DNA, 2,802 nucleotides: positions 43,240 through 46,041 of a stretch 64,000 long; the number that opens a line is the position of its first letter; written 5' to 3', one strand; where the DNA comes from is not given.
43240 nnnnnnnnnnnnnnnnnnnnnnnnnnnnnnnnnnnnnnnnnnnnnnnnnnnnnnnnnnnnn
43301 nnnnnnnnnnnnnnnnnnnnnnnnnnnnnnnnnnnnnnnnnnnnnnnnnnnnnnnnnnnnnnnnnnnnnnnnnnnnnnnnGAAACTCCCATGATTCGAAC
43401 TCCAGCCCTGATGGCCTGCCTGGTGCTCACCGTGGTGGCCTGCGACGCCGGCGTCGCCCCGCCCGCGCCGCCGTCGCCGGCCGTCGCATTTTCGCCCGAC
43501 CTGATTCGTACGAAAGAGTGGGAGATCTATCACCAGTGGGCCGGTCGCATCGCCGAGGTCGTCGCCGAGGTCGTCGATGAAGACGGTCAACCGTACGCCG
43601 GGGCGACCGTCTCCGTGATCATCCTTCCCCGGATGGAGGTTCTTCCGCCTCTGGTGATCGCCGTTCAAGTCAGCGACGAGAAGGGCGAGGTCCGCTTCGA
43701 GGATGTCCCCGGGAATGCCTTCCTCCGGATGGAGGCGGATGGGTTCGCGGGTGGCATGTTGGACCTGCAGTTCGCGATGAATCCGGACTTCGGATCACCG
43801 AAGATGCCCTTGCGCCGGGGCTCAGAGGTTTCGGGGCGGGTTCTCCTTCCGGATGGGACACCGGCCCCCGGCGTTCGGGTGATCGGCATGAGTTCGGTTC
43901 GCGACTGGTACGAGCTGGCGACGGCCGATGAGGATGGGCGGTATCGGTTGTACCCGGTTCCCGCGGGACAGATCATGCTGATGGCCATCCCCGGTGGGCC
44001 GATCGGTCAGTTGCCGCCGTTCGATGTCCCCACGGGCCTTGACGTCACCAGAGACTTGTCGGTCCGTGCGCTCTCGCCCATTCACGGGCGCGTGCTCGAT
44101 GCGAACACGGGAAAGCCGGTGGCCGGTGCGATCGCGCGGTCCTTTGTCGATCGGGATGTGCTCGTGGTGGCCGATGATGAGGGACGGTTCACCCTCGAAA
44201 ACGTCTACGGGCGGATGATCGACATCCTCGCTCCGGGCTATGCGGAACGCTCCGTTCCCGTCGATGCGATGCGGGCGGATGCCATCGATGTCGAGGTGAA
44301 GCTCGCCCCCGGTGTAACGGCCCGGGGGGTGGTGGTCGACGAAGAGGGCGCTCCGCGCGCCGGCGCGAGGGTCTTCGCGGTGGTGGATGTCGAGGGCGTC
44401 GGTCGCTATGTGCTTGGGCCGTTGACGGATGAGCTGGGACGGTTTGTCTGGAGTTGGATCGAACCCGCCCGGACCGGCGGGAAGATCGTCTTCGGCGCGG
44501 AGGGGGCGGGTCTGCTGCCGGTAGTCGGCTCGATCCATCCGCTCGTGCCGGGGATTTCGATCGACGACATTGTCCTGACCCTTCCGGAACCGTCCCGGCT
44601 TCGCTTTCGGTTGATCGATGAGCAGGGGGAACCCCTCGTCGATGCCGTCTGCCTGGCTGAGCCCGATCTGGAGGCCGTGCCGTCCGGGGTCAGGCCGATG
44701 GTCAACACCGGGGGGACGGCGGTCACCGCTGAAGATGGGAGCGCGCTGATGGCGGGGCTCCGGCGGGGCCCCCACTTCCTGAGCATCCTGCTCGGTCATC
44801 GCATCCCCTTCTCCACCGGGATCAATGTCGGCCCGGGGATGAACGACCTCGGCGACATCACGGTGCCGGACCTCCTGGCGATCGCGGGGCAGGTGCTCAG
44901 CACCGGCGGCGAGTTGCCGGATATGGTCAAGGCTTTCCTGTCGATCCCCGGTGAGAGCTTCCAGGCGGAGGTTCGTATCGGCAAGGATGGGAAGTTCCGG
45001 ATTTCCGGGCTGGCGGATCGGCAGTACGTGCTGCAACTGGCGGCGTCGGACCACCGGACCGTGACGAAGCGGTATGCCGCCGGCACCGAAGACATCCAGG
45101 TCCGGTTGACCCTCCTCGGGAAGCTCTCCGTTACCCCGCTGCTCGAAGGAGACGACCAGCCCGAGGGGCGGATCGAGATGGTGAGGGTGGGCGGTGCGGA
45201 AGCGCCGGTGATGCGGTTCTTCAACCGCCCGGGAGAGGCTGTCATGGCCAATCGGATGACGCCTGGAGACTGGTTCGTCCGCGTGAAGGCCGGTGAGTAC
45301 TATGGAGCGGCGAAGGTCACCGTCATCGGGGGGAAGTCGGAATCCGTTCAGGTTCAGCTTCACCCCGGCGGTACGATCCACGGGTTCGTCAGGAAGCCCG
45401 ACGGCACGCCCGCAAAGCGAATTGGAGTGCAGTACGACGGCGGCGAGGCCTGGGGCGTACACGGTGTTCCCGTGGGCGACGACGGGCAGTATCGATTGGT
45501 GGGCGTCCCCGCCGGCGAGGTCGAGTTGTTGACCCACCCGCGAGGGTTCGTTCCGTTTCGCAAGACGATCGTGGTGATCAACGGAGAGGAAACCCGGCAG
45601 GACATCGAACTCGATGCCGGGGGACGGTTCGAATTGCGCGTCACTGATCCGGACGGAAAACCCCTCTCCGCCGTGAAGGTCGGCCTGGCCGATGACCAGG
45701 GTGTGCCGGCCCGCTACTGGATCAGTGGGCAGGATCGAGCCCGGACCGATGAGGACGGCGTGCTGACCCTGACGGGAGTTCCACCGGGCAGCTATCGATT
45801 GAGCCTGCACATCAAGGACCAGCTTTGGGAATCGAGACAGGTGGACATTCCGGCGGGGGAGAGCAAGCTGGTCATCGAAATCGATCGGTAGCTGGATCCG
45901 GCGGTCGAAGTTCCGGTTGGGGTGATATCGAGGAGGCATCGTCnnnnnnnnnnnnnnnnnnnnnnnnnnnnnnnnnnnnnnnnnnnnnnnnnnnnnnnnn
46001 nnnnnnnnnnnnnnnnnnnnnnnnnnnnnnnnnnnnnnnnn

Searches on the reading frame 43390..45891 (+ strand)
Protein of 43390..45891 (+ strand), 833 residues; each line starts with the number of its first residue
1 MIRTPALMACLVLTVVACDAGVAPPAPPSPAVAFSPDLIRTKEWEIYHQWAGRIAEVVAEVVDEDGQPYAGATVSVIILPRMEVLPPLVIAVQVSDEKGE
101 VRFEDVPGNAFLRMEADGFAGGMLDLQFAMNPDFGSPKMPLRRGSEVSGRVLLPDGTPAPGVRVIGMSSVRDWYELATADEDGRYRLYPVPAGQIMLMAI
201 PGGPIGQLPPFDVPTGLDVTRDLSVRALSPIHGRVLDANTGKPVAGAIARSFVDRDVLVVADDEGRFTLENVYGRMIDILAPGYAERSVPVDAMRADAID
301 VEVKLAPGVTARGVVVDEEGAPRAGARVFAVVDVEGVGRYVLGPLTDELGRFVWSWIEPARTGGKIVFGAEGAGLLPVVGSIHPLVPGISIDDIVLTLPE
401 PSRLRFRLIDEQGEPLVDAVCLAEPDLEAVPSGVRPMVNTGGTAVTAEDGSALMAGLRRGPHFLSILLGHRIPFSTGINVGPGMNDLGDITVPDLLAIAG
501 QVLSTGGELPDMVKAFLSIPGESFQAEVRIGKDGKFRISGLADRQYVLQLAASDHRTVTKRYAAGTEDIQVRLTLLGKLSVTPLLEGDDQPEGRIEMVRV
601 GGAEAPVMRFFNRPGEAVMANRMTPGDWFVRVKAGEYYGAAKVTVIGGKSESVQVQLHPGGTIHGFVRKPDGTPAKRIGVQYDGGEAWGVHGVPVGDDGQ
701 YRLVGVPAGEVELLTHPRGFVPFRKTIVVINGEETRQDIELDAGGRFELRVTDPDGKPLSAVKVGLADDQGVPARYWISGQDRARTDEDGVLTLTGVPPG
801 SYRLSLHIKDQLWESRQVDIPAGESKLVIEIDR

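Call 3: search_protein_families(library=pfam, proteins=[window:43390-45891:+], max_evalue=1)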
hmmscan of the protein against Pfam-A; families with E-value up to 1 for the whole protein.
window:43390-45891:+ (833 aa): 14 families
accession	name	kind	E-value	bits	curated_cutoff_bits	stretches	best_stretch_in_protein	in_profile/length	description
PF13620.12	CarboxypepD_reg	-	1.1e-48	163.9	32.3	7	662-741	1-81/82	Carboxypeptidase regulatory-like domain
PF13715.12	CarbopepD_reg_2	-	1.1e-14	54.6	32.2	1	231-310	1-81/88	CarboxypepD_reg-like domain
PF10670.15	DUF4198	-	5e-08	33.8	34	1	741-809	143-208/209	Domain of unknown function (DUF4198)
PF09430.16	EMC7_beta-sandw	-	3.1e-07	31.1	26.6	1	782-821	19-60/122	ER membrane protein complex subunit 7, beta-sandwich domain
PF17802.7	SpaA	-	2.1e-06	28.2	23.1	1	749-804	5-56/91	Prealbumin-like fold domain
PF20598.4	DUF6795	-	0.00013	22.7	27.4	0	147-187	1-43/103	Domain of unknown function (DUF6795)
PF02369.22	Big_1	-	0.00022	21.7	34.9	0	747-802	21-74/93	Bacterial Ig-like domain (group 1)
PF17789.7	MG4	-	0.00039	21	24.7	0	748-795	19-59/95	Macroglobulin domain MG4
PF07210.18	DUF1416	-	0.0021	18.3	23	0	496-539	20-62/97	Protein of unknown function (DUF1416)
PF14686.12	fn3_3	-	0.0051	17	24.4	1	784-825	29-72/75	Polysaccharide lyase family 4, domain II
PF24107.1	DUF7382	-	0.013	15.8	27.4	1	57-76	22-41/65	Domain of unknown function (DUF7382)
PF21226.3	MalQ_N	-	0.032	15.1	24.1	0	726-816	4-86/91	MalQ N-terminal beta sandwich domain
PF24025.1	Ig_DR_A0283-like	-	0.078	13.7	27.1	1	744-805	6-61/102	DR_A0283-like, Ig-like domain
PF25020.1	TTR_TEN1-4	-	0.3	11.5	27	0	144-170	6-32/86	Teneurin TTR-like domain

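Call 4: search_protein_families(library=ncbifam, proteins=[window:43390-45891:+], max_evalue=1)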
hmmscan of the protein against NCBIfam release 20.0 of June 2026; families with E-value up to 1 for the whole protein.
window:43390-45891:+ (833 aa): 4 families
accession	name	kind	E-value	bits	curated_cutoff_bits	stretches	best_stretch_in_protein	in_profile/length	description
NF052345.1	S_layer_anammox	exception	6.2e-10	37.1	1400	2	648-825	1299-1477/1596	Kustd1514 family S-layer glycoprotein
TIGR04134.1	lipo_with_rSAM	hypoth_equivalog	1.2e-05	25.3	39.8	1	748-815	43-117/150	radical SAM-associated putative lipoprotein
TIGR04056.1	OMP_RagA_SusC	subfamily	1.8e-05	23.2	368.25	1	231-293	3-63/981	SusC/RagA family TonB-linked outer membrane protein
TIGR02422.1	protocat_beta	equivalog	0.13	12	296.4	0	779-808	107-136/220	protocatechuate 3,4-dioxygenase subunit beta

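Call 87: search_protein_families(library=padloc, proteins=[window:43390-45891:+], max_evalue=0.001)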
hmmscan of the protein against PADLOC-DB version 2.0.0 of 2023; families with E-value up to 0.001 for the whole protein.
window:43390-45891:+ (833 aa): 0 families
